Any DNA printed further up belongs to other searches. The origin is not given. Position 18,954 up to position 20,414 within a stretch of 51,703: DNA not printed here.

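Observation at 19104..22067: Partner-switching module without a sigma factor, wrapped around a membrane GGDEF cyclase and including a STAS::kinase-like fusion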

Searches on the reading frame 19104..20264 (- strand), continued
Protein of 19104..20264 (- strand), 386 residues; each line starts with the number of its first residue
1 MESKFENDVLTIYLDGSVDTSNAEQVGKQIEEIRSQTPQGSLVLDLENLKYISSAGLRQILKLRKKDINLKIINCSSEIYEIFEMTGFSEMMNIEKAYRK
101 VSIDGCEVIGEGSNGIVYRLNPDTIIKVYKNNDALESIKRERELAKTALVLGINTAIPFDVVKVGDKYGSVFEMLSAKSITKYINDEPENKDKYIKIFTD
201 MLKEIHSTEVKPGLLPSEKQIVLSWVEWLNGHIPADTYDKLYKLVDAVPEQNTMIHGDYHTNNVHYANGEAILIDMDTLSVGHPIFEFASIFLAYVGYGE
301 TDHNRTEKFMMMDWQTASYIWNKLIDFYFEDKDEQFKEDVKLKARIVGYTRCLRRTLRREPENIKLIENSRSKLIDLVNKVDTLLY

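Call 19: search_protein_representatives(protein=window:19104-20264:-)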
Query: 386 residues. Proteins with E-value up to 0.001 (for the whole library): 4868; up to 1e-10: 1560; up to 1e-30: 669. The best 150 are listed.
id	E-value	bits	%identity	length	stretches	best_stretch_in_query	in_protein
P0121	1.5e-119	415.8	48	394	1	6-386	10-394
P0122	3.4e-119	414.6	50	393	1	4-384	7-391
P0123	5.3e-109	381.0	48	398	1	7-384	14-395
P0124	3.2e-107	375.2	50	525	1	7-384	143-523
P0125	1.4e-106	373.1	50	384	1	10-386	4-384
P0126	3.9e-103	361.7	48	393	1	2-384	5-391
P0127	1.0e-100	353.7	44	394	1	6-386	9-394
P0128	1.2e-98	346.9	54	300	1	4-298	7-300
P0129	2.6e-98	345.8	47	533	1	10-384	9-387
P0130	1.2e-97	343.6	47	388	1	4-386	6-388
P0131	1.3e-95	336.9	43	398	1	9-383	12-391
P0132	5.5e-95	334.9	43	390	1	2-383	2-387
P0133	1.8e-93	329.9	43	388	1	6-366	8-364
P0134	2.7e-93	329.4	43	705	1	7-382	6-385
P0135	9.5e-93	327.6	42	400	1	5-384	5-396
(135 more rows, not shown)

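Call 21: find_related_loci(query=A1, collection=genome_contigs, flank=6000)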
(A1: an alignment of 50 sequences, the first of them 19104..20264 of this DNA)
Query A1 (386 aa) in genome_contigs; peptide patterns used: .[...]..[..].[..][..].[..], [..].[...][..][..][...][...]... (x = any residue, [..] = any of these).
600 stretches matched a pattern (row limit reached: there are more); 594 encode a relative of the query (tblastn E <= 1e-3); the best 80 are kept; 80 distinct loci.
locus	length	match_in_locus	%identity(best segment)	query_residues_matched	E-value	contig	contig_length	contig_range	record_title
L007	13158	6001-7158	73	1-386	0e+0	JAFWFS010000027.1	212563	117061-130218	MAG: Erysipelotrichaceae bacterium isolate RGIG5698 Sheep_Duodenum.Co__c1067528, whole genome shotgun sequence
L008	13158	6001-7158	70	1-386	0e+0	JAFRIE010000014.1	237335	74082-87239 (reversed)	MAG: Erysipelotrichaceae bacterium isolate RGIG2492 Goat_Jejunum-3__c97280, whole genome shotgun sequence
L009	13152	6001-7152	70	1-384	0e+0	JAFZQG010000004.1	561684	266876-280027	MAG: Erysipelotrichaceae bacterium isolate RGIG7999 Water_buffalos_Rumen-1__c47140, whole genome shotgun sequence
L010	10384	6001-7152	70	1-384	0e+0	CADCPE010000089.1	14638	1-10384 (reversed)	MAG: uncultured Erysipelotrichaceae bacterium isolate RUG14856 genome assembly, contig: RUG14856_asm_89, whole genome sh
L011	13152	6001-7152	71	1-384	0e+0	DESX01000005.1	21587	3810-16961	MAG TPA_asm: Solobacterium sp. UBA3303 UBA3303_contig_35582, whole genome shotgun sequence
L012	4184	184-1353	56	1-386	4e-149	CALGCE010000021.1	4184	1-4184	MAG TPA_asm: uncultured Clostridia bacterium isolate SRR6425756_bin.59_CONCOCT_v1.1_MAG genome assembly, contig: ERZ1767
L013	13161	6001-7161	61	1-385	6e-152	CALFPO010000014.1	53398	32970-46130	MAG TPA_asm: uncultured Firmicutes bacterium isolate SRR6425796_bin.53_CONCOCT_v1.1_MAG genome assembly, contig: ERZ1767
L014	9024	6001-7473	56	1-384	2e-140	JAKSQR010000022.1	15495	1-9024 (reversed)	MAG: Clostridia bacterium isolate Horse_feces234 MAG234_22, whole genome shotgun sequence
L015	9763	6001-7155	53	1-384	1e-140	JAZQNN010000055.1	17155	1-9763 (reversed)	MAG: Lachnospiraceae bacterium isolate T1900045246_TH20190016.MAGScoT_cleanbin_000014 SGB_5633_k141_4100581, whole genom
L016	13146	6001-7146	54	6-384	3e-139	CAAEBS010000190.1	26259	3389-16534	MAG TPA_asm: Clostridia bacterium, isolate HGM12711, WGS project CAAEBS010000000 data, contig: ERS396440_25_k89_265341,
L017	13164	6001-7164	52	1-384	6e-139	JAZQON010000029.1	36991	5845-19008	MAG: Acutalibacteraceae bacterium isolate T1900045243_TH20190013.MAGScoT_cleanbin_000004 SGB_5583_k141_2975616, whole ge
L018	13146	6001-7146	54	6-384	6e-139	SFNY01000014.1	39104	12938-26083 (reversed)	MAG: Clostridiales bacterium isolate W3P1.014 Contig112, whole genome shotgun sequence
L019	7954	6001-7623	56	1-386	1e-138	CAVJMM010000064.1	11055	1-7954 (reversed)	Eubacterium sp. AM49-13BH isolate H07681-L1_cleanbin_000024 genome assembly, contig: Spades_H07681-L1_contig_3943, whole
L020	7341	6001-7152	54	4-384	4e-138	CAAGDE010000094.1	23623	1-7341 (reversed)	MAG TPA_asm: Clostridia bacterium, isolate HGM12690, WGS project CAAGDE010000000 data, contig: SRS476144_126_k119_149027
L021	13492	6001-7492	50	1-386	2e-136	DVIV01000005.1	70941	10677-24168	MAG TPA_asm: Candidatus Limiplasma pullicola isolate 2223 ChiHcec28__C17857_L70941_SRR6323568, whole genome shotgun sequ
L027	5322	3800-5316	51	1-386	6e-136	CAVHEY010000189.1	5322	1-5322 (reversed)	Bacteroides stercoris isolate H07682-L1_cleanbin_000030 genome assembly, contig: Spades_H07682-L1_contig_11014, whole ge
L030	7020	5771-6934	51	1-384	5e-134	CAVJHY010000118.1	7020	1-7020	bacterium isolate H07634-L1_cleanbin_000040 genome assembly, contig: Spades_H07634-L1_contig_7472, whole genome shotgun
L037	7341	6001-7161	51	1-386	1e-131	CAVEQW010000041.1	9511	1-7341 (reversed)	Alloprevotella sp. isolate G02653-L1_cleanbin_000004 genome assembly, contig: Spades_G02653-L1_contig_4896, whole genome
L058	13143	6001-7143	50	6-386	2e-128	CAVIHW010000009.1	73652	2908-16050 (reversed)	Oscillospiraceae bacterium isolate G02653-L1_cleanbin_000007 genome assembly, contig: Spades_G02653-L1_contig_226, whole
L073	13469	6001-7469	49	1-386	3e-125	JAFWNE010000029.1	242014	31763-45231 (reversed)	MAG: Mogibacterium sp. isolate RGIG5892 Sheep_Jejunum-4__c182296, whole genome shotgun sequence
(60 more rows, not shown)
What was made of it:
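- Family size: 669 50%-identity clusters at E<=1e-30, with full-length architecture down to about 35% identity (call 19); 594 confirmed matches in the species-representative genome set (call 21).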

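Call 27: search_protein_families(library=pfam, proteins=[L008:3545-5434:+, L008:5431-5991:+, L014:3136-5979:+, L027:1547-3766:+, L010:4223-5431:+, L073:6300-7904:+, L030:3517-5292:+, L013:5426-5998:+, L058:2114-5293:+, L009:5562-5978:+], max_evalue=0.001)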
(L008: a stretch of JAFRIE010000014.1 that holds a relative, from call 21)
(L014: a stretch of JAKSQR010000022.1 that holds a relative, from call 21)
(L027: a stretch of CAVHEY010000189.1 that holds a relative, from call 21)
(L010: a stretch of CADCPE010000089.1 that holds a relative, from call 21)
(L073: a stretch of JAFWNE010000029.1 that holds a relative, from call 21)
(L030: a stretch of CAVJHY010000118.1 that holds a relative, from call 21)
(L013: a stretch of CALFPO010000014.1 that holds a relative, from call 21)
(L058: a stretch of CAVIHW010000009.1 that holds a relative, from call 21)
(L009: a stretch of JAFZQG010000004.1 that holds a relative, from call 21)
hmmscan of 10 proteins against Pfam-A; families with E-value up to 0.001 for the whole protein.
L008:3545-5434:+ (629 aa): 2 families
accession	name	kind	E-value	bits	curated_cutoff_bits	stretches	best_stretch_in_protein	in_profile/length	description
PF07228.17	SpoIIE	-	1.7e-46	159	25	1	295-485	1-190/192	Stage II sporulation protein E (SpoIIE)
PF13581.12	HATPase_c_2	-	1.5e-22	80.4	27.4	1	500-624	1-126/127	Histidine kinase-like ATPase domain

L008:5431-5991:+ (186 aa): 2 families
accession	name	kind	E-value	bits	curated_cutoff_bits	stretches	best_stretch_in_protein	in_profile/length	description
PF13328.12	HD_4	-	1e-21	77.8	27.2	1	5-128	1-127/156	HD domain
PF01966.28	HD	-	4.3e-06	27.4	22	1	26-124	2-115/116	HD domain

L014:3136-5979:+ (947 aa): 4 families
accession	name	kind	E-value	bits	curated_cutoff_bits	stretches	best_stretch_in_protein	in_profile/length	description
PF07228.17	SpoIIE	-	3.8e-54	184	25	1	623-810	3-189/192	Stage II sporulation protein E (SpoIIE)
PF07694.17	5TM-5TMR_LYT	-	1.4e-26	93.5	24.6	1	36-191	16-166/169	5TMR of 5TMR-LYT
PF13581.12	HATPase_c_2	-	6e-17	62.3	27.4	1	828-945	6-127/127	Histidine kinase-like ATPase domain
PF02743.24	dCache_1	-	2.7e-05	24.3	45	1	288-454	57-217/240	Cache domain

L027:1547-3766:+ (739 aa): 3 families
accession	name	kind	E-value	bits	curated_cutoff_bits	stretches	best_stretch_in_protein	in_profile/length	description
PF07228.17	SpoIIE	-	1.5e-52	178.8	25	1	398-588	2-191/192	Stage II sporulation protein E (SpoIIE)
PF13581.12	HATPase_c_2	-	5.9e-24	84.9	27.4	1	605-732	1-127/127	Histidine kinase-like ATPase domain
PF06177.16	QueT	-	6.6e-05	23.7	33.7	1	29-181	10-136/141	QueT transporter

L010:4223-5431:+ (402 aa): 2 families
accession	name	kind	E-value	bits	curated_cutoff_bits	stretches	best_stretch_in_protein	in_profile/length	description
PF13581.12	HATPase_c_2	-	1.3e-20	74.1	27.4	1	274-399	1-127/127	Histidine kinase-like ATPase domain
PF07228.17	SpoIIE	-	2.3e-13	51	25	1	94-259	16-190/192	Stage II sporulation protein E (SpoIIE)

L073:6300-7904:+ (534 aa): 4 families
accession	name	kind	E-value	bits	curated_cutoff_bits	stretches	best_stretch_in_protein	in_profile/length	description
PF13581.12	HATPase_c_2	-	1e-22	80.9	27.4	1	405-532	1-127/127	Histidine kinase-like ATPase domain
PF01740.26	STAS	-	6.3e-14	52.1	22.6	1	4-96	5-101/106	STAS domain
PF01636.29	APH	-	7.5e-14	52.5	23.2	1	106-295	2-213/239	Phosphotransferase enzyme family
PF13466.11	STAS_2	-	3e-07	31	29.2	1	12-88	1-79/80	STAS domain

L030:3517-5292:+ (591 aa): 2 families
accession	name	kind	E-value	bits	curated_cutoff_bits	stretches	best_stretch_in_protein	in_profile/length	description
PF07228.17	SpoIIE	-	2.4e-52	178.1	25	1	390-580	2-191/192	Stage II sporulation protein E (SpoIIE)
PF07694.17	5TM-5TMR_LYT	-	1.7e-23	83.5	24.6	1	40-193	16-162/169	5TMR of 5TMR-LYT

L013:5426-5998:+ (190 aa): 2 families
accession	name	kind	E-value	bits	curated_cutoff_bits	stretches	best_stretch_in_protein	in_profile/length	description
PF13328.12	HD_4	-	9.2e-22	77.9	27.2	1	7-131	1-128/156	HD domain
PF01966.28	HD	-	6.9e-08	33.2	22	1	28-126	2-115/116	HD domain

L058:2114-5293:+ (1059 aa): 0 families

L009:5562-5978:+ (138 aa): 1 family
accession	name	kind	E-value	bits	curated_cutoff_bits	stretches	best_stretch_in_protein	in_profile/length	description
PF13581.12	HATPase_c_2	-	9.1e-27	94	27.4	1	9-134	1-127/127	Histidine kinase-like ATPase domain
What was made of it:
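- Closest known: Multidomain PP2C-RsbW. Same: The PP2C phosphatase and the RsbW-like kinase are fused in one protein, as in the relatives' 600-950-aa TM-sensor-SpoIIE-HATPase_c_2 proteins (call 27).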

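Call 34: find_encoding_contigs(protein=P0003, flank=6000, max_places=2)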
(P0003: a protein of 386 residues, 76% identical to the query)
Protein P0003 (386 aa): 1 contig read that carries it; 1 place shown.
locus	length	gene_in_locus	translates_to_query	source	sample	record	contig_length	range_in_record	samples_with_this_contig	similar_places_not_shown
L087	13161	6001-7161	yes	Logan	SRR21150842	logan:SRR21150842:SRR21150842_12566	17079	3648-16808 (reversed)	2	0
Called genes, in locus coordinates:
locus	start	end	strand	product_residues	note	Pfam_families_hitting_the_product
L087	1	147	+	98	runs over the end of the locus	PF01740:STAS, PF13466:STAS_2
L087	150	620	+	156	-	-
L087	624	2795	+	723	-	PF03412:Peptidase_C39, PF13529:Peptidase_C39_2 (weak), PF00664:ABC_membrane, PF02463:SMC_N (weak), PF00005:ABC_tran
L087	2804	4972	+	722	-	PF02463:SMC_N (faint), PF00664:ABC_membrane, PF00005:ABC_tran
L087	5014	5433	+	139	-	PF13581:HATPase_c_2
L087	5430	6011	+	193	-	PF13328:HD_4, PF01966:HD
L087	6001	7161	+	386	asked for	PF01740:STAS, PF13466:STAS_2 (weak), PF01636:APH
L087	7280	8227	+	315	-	-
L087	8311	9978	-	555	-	PF00920:ILVD_EDD_N, PF24877:ILV_EDD_C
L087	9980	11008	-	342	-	PF08240:ADH_N, PF16912:Glu_dehyd_C, PF00107:ADH_zinc_N, PF13602:ADH_zinc_N_2 (weak)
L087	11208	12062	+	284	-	PF00561:Abhydrolase_1, PF12697:Abhydrolase_6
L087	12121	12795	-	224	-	PF00300:His_Phos_1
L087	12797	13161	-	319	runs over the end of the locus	PF00248:Aldo_ket_red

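Call 35: find_encoding_contigs(protein=P0014, flank=6000, max_places=2)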
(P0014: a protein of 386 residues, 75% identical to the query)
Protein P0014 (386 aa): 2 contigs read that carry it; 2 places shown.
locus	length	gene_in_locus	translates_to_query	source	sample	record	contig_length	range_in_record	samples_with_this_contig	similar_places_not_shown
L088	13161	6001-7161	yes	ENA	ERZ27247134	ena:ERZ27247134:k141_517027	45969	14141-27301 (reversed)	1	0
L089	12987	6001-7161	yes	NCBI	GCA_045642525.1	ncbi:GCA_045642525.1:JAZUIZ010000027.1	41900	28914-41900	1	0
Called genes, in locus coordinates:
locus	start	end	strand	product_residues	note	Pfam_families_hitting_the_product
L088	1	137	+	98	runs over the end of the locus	PF01740:STAS, PF13466:STAS_2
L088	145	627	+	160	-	-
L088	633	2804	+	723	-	PF03412:Peptidase_C39, PF13529:Peptidase_C39_2 (weak), PF00664:ABC_membrane, PF00005:ABC_tran, PF02463:SMC_N (faint)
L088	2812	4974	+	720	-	PF02463:SMC_N (faint), PF00664:ABC_membrane, PF00005:ABC_tran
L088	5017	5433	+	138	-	PF13581:HATPase_c_2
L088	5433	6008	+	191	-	PF13328:HD_4, PF01966:HD (faint)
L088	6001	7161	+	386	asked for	PF01740:STAS, PF13466:STAS_2 (weak), PF01636:APH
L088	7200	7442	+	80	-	-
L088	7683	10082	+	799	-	PF00133:tRNA-synt_1, PF09334:tRNA-synt_1g, PF13603:tRNA-synt_1_2, PF00133:tRNA-synt_1, PF08264:Anticodon_1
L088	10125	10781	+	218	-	PF07947:YhhN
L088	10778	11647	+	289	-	PF00294:PfkB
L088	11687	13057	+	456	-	PF01235:Na_Ala_symp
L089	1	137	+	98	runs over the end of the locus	PF01740:STAS, PF13466:STAS_2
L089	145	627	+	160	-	-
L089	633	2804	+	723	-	PF03412:Peptidase_C39, PF13529:Peptidase_C39_2 (weak), PF00664:ABC_membrane, PF00005:ABC_tran, PF02463:SMC_N (faint)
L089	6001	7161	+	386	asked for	PF01740:STAS, PF13466:STAS_2 (weak), PF01636:APH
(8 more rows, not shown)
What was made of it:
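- Syntenic 75% relatives have STAS - unknown - two ABC exporters - RsbW - HD_4 - fusion (calls 34, 35).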

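Call 36: find_encoding_contigs(protein=P0002, flank=6000, max_places=2)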
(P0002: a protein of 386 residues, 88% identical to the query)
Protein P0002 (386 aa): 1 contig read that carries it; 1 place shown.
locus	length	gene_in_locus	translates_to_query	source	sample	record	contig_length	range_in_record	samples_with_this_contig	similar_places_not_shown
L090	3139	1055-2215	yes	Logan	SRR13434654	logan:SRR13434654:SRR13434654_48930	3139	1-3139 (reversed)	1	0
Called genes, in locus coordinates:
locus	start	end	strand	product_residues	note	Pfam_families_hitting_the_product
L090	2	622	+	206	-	?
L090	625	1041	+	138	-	PF13581:HATPase_c_2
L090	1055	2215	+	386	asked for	PF01740:STAS, PF13466:STAS_2, PF01636:APH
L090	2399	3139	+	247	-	?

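Call 42: predict_structure(alignment_id=A1)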
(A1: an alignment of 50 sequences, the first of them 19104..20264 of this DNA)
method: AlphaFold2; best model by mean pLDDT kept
length: 386 residues; sequences in the alignment: 50
mean_pLDDT: 95.5   pTM: 0.86
mean pLDDT of the five models: 95.5, 94.9, 94.8, 94.0, 93.6
residues with pLDDT >= 90: 358; 70-90: 28; 50-70: 0; < 50: 0
segments of 3 or more residues with pLDDT < 50: none
pLDDT, mean of each block of 10 residues (from residue 1): 94 97 98 92 96 97 95 96 95 94 92 89 92 90 94 92 94 87 97 98 98 97 98 98 98 97 93 94 98 98 95 97 99 98 99 97 98 98 97
secondary structure, 60 per line:
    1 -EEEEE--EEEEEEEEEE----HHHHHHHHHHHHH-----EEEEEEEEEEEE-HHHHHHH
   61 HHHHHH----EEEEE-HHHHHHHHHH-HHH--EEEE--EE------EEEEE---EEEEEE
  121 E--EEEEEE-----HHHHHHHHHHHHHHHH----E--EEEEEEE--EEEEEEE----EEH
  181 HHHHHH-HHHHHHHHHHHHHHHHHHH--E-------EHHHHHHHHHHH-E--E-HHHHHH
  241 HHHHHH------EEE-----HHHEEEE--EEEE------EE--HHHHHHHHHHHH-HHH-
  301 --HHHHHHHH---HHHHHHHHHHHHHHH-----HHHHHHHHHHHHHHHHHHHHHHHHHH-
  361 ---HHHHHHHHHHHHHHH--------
elements in order: E2-6 E9-18 H23-35 E41-52 H54-66 E71-75 H77-86 E93-96 E107-111 E115-121 E124-129 H135-150 E158-164 E167-173 H180-186 H188-206 H218-228 H235-246 E253-255 E264-267 E270-273 H284-295 H303-310 H314-328 H334-359 H364-378
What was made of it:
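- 19104..19958 (-): C-terminal APH / eukaryotic-like kinase-fold domain (aa ~103-386) of the fusion, including the stop codon. This is the probable conserved effector of the module. AF2 pLDDT 95.5, pTM 0.86 (call 42).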

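Call 45: fold_search(model_id=the predicted structure, library=pdb)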
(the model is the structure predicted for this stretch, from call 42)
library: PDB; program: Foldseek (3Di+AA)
matches with E <= 10: 1982; with E <= 0.001: 945
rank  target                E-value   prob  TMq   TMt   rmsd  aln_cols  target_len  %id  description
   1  3ham_A                3.0e-11  1.00  0.46  0.56   7.4       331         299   16  Structure of the gentamicin-APH(2")-IIa complex (released 2009-07-28)
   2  3uzr                  4.8e-11  1.00  0.47  0.58   7.7       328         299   17  Crystal structure of aminoglycoside phosphotransferase APH(2'')-Ib, apo form (released 2011-12-21)
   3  4dca                  7.1e-11  1.00  0.48  0.59   7.3       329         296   17  Crystal structure of aminoglycoside phosphotransferase APH(2'')-Ib, ADP-bound (released 2012-02-01)
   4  3hav_A                1.6e-10  1.00  0.44  0.55   7.8       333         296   16  Structure of the streptomycin-ATP-APH(2")-IIa ternary complex (released 2009-11-17)
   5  4gkh_B                1.9e-10  1.00  0.38  0.52   6.6       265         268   15  Crystal structure of the aminoglycoside phosphotransferase APH(3')-Ia, with substrate kanamycin and small molecule inh (released 2012-09-05)
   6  4fex_C                2.2e-10  1.00  0.41  0.57   6.3       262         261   15  Crystal structure of the aminoglycoside phosphotransferase APH(3')-Ia, with substrate kanamycin and small molecule inh (released 2012-06-20)
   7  3n4u                  2.4e-10  1.00  0.44  0.53   6.6       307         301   16  app APH(2")-IVa form II (released 2010-06-30)
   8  4fev_D                3.2e-10  1.00  0.39  0.53   6.4       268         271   14  Crystal structure of the aminoglycoside phosphotransferase APH(3')-Ia, with substrate kanamycin and small molecule inh (released 2012-06-20)
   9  4fev_C                3.4e-10  1.00  0.37  0.53   9.3       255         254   12  Crystal structure of the aminoglycoside phosphotransferase APH(3')-Ia, with substrate kanamycin and small molecule inh (released 2012-06-20)
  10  4fev_A                4.5e-10  1.00  0.40  0.55   6.5       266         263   14  Crystal structure of the aminoglycoside phosphotransferase APH(3')-Ia, with substrate kanamycin and small molecule inh (released 2012-06-20)
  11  4few_F                4.5e-10  1.00  0.38  0.52   6.6       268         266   14  Crystal structure of the aminoglycoside phosphotransferase APH(3')-Ia, with substrate kanamycin and small molecule inh (released 2012-06-20)
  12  3hav_B                5.6e-10  1.00  0.46  0.57   7.8       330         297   16  Structure of the streptomycin-ATP-APH(2")-IIa ternary complex (released 2009-11-17)
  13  4n57_A                6.3e-10  1.00  0.43  0.54   6.6       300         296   14  Crystal structure of aminoglycoside phosphotransferase APH(2'')-IVa ADP complex (released 2014-12-17)
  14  3hav_C                6.3e-10  1.00  0.45  0.58   7.8       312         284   18  Structure of the streptomycin-ATP-APH(2")-IIa ternary complex (released 2009-11-17)
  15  4dfu_B                6.7e-10  1.00  0.40  0.49   7.3       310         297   15  Inhibition of an antibiotic resistance enzyme: crystal structure of aminoglycoside phosphotransferase APH(2")-ID/APH(2 (released 2012-02-08)
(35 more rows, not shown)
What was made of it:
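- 19104..19958 (-): Foldseek best matches are APH(2''), APH(3'), methylthioribose kinase and Cph (call 45).
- On APH / phosphotransferase enzyme family (PF01636): Foldseek matches to APH structures (call 45).
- Closest known: APH / choline-kinase-like small-molecule kinases. Same: The fold matches (Foldseek probability 1.0, TM 0.5-0.59 normalised by target; call 45).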

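Call 56: search_protein_families(library=padloc, proteins=[window:19104-20264:-, L008:3545-5434:+, L008:5431-5991:+], max_evalue=0.001)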
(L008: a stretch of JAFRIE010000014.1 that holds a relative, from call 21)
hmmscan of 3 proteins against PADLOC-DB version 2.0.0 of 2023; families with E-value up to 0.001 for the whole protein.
window:19104-20264:- (386 aa): 0 families

L008:3545-5434:+ (629 aa): 0 families

L008:5431-5991:+ (186 aa): 0 families
